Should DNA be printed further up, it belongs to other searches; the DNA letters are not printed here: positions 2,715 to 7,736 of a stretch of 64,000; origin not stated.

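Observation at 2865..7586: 1573-aa single-gene helicase-nuclease (DUF4011 / SF1 helicase / Vsr-DUF559-like nuclease / DUF3320): best defence-system candidate in the window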

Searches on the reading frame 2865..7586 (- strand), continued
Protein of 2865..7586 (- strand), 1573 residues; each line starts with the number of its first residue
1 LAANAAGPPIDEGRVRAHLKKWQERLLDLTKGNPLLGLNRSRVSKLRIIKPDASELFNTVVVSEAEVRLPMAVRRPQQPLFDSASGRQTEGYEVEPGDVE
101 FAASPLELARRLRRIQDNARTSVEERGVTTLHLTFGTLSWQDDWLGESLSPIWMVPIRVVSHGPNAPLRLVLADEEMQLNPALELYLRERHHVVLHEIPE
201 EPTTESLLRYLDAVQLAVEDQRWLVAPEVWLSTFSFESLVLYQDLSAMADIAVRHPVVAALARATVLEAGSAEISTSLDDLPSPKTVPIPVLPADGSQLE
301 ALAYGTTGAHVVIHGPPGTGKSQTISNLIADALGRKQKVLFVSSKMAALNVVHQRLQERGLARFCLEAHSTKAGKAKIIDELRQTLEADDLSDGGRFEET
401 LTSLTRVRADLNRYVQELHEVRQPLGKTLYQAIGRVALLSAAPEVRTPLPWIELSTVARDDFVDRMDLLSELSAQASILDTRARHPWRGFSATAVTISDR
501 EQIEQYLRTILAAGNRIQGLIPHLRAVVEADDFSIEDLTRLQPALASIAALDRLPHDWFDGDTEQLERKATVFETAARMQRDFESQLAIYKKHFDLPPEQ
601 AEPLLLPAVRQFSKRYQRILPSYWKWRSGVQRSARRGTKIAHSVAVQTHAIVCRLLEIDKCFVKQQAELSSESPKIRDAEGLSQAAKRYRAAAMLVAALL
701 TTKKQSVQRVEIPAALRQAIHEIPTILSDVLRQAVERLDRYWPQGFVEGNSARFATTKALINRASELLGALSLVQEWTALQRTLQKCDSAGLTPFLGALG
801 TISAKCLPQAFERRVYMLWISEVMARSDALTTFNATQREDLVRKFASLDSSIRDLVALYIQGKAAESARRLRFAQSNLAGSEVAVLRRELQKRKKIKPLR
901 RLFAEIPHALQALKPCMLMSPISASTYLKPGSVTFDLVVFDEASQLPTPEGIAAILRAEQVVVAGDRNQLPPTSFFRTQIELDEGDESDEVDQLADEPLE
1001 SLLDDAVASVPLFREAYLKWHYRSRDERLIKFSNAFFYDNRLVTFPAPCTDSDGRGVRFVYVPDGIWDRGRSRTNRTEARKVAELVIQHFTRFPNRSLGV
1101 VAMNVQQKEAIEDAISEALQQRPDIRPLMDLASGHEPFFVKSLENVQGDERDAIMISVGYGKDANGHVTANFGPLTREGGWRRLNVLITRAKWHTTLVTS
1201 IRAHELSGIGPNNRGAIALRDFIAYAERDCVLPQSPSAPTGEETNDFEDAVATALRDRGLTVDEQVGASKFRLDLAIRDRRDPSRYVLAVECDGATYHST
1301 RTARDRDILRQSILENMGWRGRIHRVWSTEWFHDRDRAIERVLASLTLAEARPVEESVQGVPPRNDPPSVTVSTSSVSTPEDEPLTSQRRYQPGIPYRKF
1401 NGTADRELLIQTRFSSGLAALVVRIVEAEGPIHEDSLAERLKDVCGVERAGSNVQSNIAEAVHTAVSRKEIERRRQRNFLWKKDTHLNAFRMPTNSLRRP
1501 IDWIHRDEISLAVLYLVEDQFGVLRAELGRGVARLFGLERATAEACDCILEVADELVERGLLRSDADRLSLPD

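Call 18: find_related_loci(query=window:2865-7586:-, collection=genome_contigs, flank=10000)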
Query window:2865-7586:- (1573 aa) in genome_contigs; peptide patterns used: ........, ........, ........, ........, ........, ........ (x = any residue, [..] = any of these).
42 stretches matched a pattern; 14 encode a relative of the query (tblastn E <= 1e-3); 14 distinct loci.
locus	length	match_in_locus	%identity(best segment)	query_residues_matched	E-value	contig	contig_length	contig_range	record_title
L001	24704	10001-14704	73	6-1572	0e+0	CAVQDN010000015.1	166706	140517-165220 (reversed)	MAG: uncultured Acidobacteriaceae bacterium isolate MFD03346.bin.2.99 genome assembly, contig: contig_3047, whole genome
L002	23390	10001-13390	66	1-1145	0e+0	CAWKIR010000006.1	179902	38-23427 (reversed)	MAG: uncultured Acidobacteriaceae bacterium isolate MFD01716.bin.2.87 genome assembly, contig: contig_30397, whole genom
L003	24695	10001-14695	50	10-1566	0e+0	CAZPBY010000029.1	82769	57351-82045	MAG TPA_asm: uncultured Solibacteraceae bacterium isolate binchicken_co185_13 genome assembly, contig: NODE_385_length_8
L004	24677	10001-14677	49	2-1563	0e+0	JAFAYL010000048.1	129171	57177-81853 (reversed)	MAG: Acidobacteriaceae bacterium isolate CP_BM_RX_R8_14 BM_RX_R8_k147_2488810, whole genome shotgun sequence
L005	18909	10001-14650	49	10-1563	0e+0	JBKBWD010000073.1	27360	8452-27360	MAG: Bryobacteraceae bacterium isolate 21I_069.bin.23 NODE_73_length_27360_cov_13.734413, whole genome shotgun sequence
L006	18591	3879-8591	51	2-1571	0e+0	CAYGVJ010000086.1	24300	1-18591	MAG TPA_asm: uncultured Solibacteraceae bacterium isolate ERP119294_co1_477 genome assembly, contig: NODE_2430_length_24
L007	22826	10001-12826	75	633-1573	0e+0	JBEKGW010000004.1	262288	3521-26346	MAG: Terriglobales bacterium isolate SPRUCE 262 SPRUCE_262_4, whole genome shotgun sequence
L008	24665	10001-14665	49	10-1563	0e+0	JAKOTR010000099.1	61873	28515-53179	MAG: Acidobacteriota bacterium isolate CAAI_maxbin.035 k201_229953, whole genome shotgun sequence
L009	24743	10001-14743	49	2-1571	0e+0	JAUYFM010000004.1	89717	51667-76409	MAG: Smithellaceae bacterium isolate C21_metabat.bin.13 C21_k141_336784, whole genome shotgun sequence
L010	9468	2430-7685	48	11-1571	0e+0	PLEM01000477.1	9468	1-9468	MAG: Bryobacterales bacterium isolate fen_235 73.20111000_E3D.16_contig_81678, whole genome shotgun sequence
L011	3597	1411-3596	63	359-1083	0e+0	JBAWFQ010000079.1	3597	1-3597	MAG: Terriglobales bacterium isolate MFD04494_ilm_asm_bin13 k127_135773, whole genome shotgun sequence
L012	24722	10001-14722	49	4-1571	0e+0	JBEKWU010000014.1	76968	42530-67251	MAG: Bryobacteraceae bacterium isolate SPRUCE 635 SPRUCE_635_14, whole genome shotgun sequence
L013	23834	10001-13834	36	107-1462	4e-97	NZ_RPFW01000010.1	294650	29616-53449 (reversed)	Trebonia kvetii strain 15TR583 NODE_10_length_294650_cov_109.480998, whole genome shotgun sequence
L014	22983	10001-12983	38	283-1349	3e-27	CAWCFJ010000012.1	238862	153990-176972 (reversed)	MAG: uncultured Actinomycetes bacterium isolate MFD09368.bin.3.189 genome assembly, contig: contig_45070, whole genome s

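Call 20: find_encoding_contigs(protein=P0003, flank=10000, max_places=2)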
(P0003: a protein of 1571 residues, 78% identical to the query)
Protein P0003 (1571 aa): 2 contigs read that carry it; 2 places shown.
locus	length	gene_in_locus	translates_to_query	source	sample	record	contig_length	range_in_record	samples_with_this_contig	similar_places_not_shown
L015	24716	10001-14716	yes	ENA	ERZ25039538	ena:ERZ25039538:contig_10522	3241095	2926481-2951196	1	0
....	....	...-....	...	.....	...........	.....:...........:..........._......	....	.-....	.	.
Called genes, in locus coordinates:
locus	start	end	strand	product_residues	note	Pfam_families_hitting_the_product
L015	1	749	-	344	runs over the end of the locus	PF05231:MASE1 (weak), PF08668:HDOD (weak), PF13487:HD_5, PF01966:HD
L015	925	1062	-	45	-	-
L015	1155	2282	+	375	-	PF07238:PilZ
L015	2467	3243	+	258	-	PF02558:ApbA, PF08546:ApbA_C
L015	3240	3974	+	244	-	PF13302:Acetyltransf_3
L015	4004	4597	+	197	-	-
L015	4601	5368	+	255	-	PF13181:TPR_8 (faint), PF13428:TPR_14 (faint), PF21033:RMD1-3 (faint), PF13431:TPR_17 (faint)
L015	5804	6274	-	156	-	PF03449:GreA_GreB_N, PF01272:GreA_GreB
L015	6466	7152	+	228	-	PF00849:PseudoU_synth_2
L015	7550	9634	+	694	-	PF16655:PhoD_N, PF09423:PhoD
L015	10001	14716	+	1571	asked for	PF13195:DUF4011, PF13086:AAA_11 (weak), PF01443:Viral_helicase1 (faint), PF13245:AAA_19 (faint), PF13086:AAA_11 (weak), PF13087:AAA_12, PF18741:MTES_1575, PF11784:DUF3320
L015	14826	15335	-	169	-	PF08327:AHSA1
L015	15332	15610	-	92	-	-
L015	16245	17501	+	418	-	PF27112:YrzR_Zn_ribbon (faint), PF10282:Lactonase (weak)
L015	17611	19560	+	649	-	-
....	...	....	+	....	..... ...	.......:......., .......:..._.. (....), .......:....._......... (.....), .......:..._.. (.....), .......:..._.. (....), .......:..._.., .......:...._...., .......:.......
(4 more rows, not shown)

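Call 21: find_encoding_contigs(protein=P0019, flank=10000, max_places=2)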
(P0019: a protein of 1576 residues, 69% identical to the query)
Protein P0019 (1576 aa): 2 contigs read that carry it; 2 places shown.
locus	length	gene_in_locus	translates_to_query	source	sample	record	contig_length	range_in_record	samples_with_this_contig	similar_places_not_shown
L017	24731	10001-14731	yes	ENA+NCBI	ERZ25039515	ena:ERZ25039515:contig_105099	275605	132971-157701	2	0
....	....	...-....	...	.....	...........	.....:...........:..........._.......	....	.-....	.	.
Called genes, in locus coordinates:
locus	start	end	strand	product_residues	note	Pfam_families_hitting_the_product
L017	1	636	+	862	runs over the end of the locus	PF01315:Ald_Xan_dh_C, PF02738:MoCoBD_1, PF20256:MoCoBD_2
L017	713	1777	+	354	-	PF00941:FAD_binding_5, PF03450:CO_deh_flav_C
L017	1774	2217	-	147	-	-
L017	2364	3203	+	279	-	PF04909:Amidohydro_2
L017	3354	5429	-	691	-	PF10459:Peptidase_S46, PF13365:Trypsin_2 (faint)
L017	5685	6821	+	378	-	PF00285:Citrate_synt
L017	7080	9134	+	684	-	PF00456:Transketolase_N, PF13292:DXP_synthase_N, PF00676:E1_dh, PF02779:Transket_pyr, PF02780:Transketolase_C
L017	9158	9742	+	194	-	-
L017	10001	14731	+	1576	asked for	PF13195:DUF4011, PF13086:AAA_11 (weak), PF01443:Viral_helicase1 (faint), PF09848:SLFN-g3_helicase (faint), PF13086:AAA_11 (weak), PF13087:AAA_12, PF18741:MTES_1575, PF11784:DUF3320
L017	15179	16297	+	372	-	PF00389:2-Hacid_dh, PF02826:2-Hacid_dh_C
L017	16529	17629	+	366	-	PF01435:Peptidase_M48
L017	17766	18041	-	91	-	PF13490:zf-HC2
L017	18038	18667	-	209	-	PF07638:Sigma70_ECF, PF04542:Sigma70_r2, PF08281:Sigma70_r4_2, PF04545:Sigma70_r4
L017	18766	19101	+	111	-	PF13473:Cupredoxin_1, PF00116:COX2 (weak)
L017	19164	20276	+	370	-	-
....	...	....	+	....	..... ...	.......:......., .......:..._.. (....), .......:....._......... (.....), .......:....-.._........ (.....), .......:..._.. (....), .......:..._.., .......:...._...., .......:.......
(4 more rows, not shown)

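Call 22: find_encoding_contigs(protein=P0005, flank=10000, max_places=2)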
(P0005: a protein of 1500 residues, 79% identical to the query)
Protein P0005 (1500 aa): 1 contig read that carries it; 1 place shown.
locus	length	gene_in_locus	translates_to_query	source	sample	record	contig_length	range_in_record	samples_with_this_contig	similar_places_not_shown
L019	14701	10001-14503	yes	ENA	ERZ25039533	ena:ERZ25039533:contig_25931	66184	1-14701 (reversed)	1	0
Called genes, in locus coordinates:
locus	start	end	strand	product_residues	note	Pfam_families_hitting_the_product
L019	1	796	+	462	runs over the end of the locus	PF00931:NB-ARC, PF25000:DUF7779, PF24885:TPR_NPHP3, PF13424:TPR_12, PF00515:TPR_1, PF07719:TPR_2 (weak), PF13374:TPR_10, PF13424:TPR_12, +3 more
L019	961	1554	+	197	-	-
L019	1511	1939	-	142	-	-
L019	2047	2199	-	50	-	-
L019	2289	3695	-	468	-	PF11638:DnaA_N (weak), PF00308:Bac_DnaA, PF01695:IstB_IS21, PF00004:AAA (weak), PF08299:Bac_DnaA_C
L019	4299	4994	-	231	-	-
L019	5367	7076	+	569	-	PF14849:YidC_periplas, PF02096:60KD_IMP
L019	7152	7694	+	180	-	PF01424:R3H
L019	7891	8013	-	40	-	-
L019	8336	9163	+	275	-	PF12631:MnmE_helical, PF01926:MMR_HSR1, PF02421:FeoB_N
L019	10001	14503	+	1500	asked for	PF13195:DUF4011, PF13086:AAA_11 (weak), PF13245:AAA_19 (faint), PF13604:AAA_30 (faint), PF13086:AAA_11 (weak), PF13087:AAA_12, PF18741:MTES_1575, PF11784:DUF3320, +1 more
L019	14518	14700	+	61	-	?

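Call 29: search_dna_similar(query=window:2865-7586:-, collection=plasmids, mode=protein, max_rows=25)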
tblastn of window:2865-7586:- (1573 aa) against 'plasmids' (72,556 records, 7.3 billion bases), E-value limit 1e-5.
Records with a match: 550; places in all: 579; records where one place covers at least 80% of the query: 7.
Best place of each record, by identity: <60% 550.
By first word of the organism name: Klebsiella 243; Ralstonia 108; Acinetobacter 45; Rhizobium 22; Raoultella 11; Paracoccus 6; Mesorhizobium 6; Vibrio 5; Variovorax 5; Thioclava 4; and 68 more.
By predicted mobility (MOB-suite, as given by PLSDB): conjugative 221; non-mobilizable 175; mobilizable 154.
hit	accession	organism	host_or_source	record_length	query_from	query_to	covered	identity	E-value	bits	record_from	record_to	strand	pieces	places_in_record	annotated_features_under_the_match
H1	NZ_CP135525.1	Halomontanus rarus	Salt lake,Salt lake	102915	19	1540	85%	33.7%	3e-134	687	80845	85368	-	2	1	DUF4011 domain-containing protein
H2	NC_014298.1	Halalkalicoccus jeotgali B3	-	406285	15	1560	85%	32.6%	4e-122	617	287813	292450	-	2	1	DUF4011 domain-containing protein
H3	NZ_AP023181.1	Paraburkholderia sp. PGU19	Physopelta gutta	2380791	7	1545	80%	34.7%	6e-116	606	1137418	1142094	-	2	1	none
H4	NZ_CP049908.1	Hymenobacter sp. HDW8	single bacterial strain,Siniperca ...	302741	9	1562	79%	34.9%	9e-117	585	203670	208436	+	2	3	DUF3320 domain-containing protein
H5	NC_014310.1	Ralstonia solanacearum PSI07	-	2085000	19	1573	81%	33.8%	3e-116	599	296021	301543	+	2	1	none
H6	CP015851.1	Ralstonia solanacearum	Rhizoma kaempferiae,cell culture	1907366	108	1571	75%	36.0%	2e-116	600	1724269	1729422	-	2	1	DNA helicase related protein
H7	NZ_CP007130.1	Gemmatirosa kalamazoonensis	-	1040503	14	1455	75%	35.7%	2e-95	591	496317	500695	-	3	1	record has no annotation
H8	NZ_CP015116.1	Ralstonia pseudosolanacearum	eggplant,true culture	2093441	108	1573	75%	35.8%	2e-117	604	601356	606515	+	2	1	none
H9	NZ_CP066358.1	Sinorhizobium meliloti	Medicago lupulina L.,nodules of ...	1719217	15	1562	80%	33.3%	6e-112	554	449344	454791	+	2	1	none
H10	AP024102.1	Ralstonia solanacearum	-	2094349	108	1573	75%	35.7%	4e-117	603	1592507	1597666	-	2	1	hypothetical protein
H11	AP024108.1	Ralstonia solanacearum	-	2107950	108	1573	75%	35.7%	4e-117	603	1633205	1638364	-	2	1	hypothetical protein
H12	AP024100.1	Ralstonia solanacearum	-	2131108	108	1573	75%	35.7%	4e-117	603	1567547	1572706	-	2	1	hypothetical protein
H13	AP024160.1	Ralstonia solanacearum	Zingiber officinale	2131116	108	1573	75%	35.7%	4e-117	603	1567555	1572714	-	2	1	hypothetical protein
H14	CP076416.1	Ralstonia solanacearum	tobacco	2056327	108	1573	75%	35.7%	5e-117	603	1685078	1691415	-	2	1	IS5 family transposase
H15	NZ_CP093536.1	Ralstonia pseudosolanacearum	cell culture,pepper stem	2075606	108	1573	75%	35.7%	4e-117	602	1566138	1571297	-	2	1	none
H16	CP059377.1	Ralstonia solanacearum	cell clture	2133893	108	1573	75%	35.7%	4e-117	602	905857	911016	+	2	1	DUF3320 domain-containing protein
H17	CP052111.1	Ralstonia solanacearum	tomato,cell culture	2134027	108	1573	75%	35.7%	4e-117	602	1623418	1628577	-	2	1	DUF3320 domain-containing protein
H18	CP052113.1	Ralstonia solanacearum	tomato,cell culture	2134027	108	1573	75%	35.7%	4e-117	602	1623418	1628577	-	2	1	DUF3320 domain-containing protein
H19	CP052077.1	Ralstonia solanacearum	tomato,cell culture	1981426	108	1573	75%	35.7%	4e-117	602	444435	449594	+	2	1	none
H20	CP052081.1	Ralstonia solanacearum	tomato,cell culture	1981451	108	1573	75%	35.7%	4e-117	602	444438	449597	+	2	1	none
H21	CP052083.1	Ralstonia solanacearum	tomato,cell culture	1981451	108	1573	75%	35.7%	4e-117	602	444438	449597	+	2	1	DUF3320 domain-containing protein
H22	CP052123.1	Ralstonia solanacearum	tomato,cell culture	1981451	108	1573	75%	35.7%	4e-117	602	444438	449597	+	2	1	DUF3320 domain-containing protein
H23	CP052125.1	Ralstonia solanacearum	tomato,cell culture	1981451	108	1573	75%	35.7%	4e-117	602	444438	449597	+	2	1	DUF3320 domain-containing protein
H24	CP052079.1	Ralstonia solanacearum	tomato,cell culture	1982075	108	1573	75%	35.7%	4e-117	602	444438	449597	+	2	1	none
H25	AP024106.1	Ralstonia solanacearum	-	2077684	108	1573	75%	35.7%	4e-117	602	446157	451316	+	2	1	hypothetical protein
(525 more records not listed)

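Call 30: search_dna_similar(query=window:2865-7586:-, collection=phages, mode=protein, max_rows=15)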
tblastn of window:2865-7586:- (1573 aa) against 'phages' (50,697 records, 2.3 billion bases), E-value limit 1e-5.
Records with a match: 3; places in all: 3; records where one place covers at least 80% of the query: 0.
Best place of each record, by identity: <60% 3.
By first word of the organism name: Liberibacter 2; Bacteriophage 1.
By host as written in the record: - 1; Candidatus Liberibacter asiaticus 1; Candidatus Liberibacter asiaticus str. JXGC 1.
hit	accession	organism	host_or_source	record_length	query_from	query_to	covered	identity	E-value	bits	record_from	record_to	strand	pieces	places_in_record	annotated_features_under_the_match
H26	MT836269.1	Bacteriophage sp.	human fecal samples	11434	22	1501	78%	31.3%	1e-104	600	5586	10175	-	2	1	record has no annotation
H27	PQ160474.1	Liberibacter phage P-9PA-3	Candidatus Liberibacter asiaticus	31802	815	1345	31%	34.8%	7e-23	293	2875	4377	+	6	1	DNA helicase-like protein (x2)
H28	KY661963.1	Liberibacter phage P-JXGC-3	Candidatus Liberibacter asiaticus str. ...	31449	815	1345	31%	34.8%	7e-23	293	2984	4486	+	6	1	hypothetical protein | DNA helicase related protein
